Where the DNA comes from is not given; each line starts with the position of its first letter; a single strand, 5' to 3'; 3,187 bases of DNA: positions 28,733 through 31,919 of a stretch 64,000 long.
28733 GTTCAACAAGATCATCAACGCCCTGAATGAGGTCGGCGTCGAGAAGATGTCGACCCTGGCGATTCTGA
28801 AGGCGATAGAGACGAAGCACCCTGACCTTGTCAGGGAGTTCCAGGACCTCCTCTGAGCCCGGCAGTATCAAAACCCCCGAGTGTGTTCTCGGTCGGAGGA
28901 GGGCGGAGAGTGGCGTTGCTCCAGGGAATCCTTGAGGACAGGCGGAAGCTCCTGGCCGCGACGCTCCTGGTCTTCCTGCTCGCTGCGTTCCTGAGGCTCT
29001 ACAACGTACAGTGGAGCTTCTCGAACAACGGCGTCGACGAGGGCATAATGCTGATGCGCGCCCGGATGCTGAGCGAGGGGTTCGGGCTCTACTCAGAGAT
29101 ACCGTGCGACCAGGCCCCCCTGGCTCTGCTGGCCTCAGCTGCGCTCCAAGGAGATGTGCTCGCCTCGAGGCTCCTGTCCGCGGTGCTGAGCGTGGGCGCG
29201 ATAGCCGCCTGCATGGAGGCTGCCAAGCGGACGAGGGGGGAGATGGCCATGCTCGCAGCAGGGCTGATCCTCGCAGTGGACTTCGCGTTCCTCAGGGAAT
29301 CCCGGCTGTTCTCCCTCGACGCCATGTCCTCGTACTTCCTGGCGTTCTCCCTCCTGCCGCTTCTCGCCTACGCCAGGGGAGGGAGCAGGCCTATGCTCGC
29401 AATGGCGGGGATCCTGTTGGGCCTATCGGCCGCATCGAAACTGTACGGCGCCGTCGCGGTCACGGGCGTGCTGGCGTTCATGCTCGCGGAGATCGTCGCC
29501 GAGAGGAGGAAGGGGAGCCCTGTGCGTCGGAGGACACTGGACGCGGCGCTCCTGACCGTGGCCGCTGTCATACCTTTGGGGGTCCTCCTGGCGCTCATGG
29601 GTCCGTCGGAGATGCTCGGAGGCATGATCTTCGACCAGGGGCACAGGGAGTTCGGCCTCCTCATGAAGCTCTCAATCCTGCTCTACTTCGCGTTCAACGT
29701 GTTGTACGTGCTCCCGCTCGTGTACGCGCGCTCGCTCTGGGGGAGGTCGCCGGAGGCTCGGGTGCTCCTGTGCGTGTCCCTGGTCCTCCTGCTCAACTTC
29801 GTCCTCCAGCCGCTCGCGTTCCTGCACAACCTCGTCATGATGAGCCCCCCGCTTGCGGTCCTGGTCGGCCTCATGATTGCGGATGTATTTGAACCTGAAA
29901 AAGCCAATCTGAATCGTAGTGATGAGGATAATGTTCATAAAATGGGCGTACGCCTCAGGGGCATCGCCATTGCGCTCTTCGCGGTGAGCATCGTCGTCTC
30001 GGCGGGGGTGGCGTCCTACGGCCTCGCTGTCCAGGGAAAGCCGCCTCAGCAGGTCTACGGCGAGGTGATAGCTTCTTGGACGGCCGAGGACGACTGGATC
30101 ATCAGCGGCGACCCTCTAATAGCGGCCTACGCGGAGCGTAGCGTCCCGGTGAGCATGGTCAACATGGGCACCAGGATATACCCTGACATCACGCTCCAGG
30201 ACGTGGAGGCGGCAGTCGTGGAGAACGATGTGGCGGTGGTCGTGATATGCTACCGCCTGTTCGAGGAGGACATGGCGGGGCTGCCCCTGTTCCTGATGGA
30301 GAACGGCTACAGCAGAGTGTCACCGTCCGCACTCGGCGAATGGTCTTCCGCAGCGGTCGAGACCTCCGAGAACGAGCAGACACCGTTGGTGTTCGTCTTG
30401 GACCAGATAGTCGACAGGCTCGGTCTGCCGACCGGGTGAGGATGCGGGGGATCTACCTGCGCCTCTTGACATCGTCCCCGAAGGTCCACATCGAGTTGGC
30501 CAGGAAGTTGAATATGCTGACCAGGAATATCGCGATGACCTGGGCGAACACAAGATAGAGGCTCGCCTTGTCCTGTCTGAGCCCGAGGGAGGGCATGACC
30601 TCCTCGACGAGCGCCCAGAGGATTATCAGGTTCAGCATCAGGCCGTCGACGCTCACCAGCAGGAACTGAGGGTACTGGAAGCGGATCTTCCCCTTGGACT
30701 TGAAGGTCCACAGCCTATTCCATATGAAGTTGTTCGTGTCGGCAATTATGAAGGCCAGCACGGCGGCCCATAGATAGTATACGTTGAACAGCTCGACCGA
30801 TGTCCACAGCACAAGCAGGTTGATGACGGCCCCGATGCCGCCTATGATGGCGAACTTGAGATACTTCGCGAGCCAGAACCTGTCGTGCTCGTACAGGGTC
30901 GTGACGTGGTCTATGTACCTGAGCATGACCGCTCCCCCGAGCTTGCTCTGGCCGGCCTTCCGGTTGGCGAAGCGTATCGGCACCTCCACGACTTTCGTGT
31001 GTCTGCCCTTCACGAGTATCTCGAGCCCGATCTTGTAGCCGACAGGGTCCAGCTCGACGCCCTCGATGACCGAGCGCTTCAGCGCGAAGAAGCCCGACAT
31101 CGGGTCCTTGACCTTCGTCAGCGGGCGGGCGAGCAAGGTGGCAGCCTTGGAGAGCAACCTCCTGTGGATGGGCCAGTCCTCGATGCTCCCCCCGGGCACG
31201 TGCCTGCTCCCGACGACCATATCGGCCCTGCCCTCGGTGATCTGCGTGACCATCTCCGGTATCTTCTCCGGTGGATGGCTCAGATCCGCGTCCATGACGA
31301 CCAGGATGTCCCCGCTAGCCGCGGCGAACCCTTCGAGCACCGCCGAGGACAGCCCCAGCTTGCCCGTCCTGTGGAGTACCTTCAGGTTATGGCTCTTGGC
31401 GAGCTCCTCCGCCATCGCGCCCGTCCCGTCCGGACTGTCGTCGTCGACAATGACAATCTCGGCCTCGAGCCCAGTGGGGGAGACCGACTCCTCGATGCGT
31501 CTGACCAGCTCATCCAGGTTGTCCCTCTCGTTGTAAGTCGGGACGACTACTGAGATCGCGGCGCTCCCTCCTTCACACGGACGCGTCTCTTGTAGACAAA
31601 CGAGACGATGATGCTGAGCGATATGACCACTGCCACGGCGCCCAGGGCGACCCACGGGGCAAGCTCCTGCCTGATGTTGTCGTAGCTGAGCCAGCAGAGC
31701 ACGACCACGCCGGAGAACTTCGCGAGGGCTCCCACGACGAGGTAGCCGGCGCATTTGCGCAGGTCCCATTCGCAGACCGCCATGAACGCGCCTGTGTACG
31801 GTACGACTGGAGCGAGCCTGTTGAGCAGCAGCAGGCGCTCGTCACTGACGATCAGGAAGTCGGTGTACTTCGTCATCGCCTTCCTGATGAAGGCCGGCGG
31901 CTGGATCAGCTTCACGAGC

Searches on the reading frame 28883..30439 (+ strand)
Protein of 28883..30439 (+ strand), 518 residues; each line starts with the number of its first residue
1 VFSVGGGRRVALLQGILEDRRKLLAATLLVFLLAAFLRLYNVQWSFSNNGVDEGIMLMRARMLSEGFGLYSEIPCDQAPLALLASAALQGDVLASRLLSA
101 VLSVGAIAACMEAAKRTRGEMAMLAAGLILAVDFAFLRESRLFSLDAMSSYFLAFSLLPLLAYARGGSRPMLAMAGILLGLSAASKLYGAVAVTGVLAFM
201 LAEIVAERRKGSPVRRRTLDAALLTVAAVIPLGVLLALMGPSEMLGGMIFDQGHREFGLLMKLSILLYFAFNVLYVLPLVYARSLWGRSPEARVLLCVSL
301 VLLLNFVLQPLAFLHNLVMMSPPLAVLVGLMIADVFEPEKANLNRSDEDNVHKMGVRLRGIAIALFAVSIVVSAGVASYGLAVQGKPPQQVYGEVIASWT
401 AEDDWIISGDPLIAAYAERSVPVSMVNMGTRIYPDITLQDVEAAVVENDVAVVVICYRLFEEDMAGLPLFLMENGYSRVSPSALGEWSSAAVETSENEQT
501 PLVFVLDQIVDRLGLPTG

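Call 74: search_protein_families(library=pfam, proteins=[window:28883-30439:+], max_evalue=0.00001)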
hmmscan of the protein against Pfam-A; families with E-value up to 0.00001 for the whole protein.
window:28883-30439:+ (518 aa): 2 families
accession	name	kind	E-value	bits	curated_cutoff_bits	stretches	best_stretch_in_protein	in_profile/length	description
PF02366.24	PMT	-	4.8e-08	33.3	22.7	1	91-237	81-235/245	Dolichyl-phosphate-mannose-protein mannosyltransferase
PF13231.12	PMT_2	-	5.7e-07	30.3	26.1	1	92-214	21-142/160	Dolichyl-phosphate-mannose-protein mannosyltransferase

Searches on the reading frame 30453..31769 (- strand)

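Call 74: search_protein_families(library=pfam, proteins=[window:30453-31769:-], max_evalue=0.00001)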
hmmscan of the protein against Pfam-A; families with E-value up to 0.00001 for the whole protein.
window:30453-31769:- (438 aa): 3 families
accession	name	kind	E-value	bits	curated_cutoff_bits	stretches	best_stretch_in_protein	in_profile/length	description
PF00535.33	Glycos_transf_2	-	6.7e-39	133.9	23.3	1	73-236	1-165/168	Glycosyl transferase family 2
PF04138.20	GtrA_DPMS_TM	-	9e-25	87.6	26.1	1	305-430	1-117/117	GtrA/DPMS, transmembrane domain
PF13641.12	Glyco_tranf_2_3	-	2.7e-09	37.8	27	1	72-190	3-124/230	Glycosyltransferase like family 2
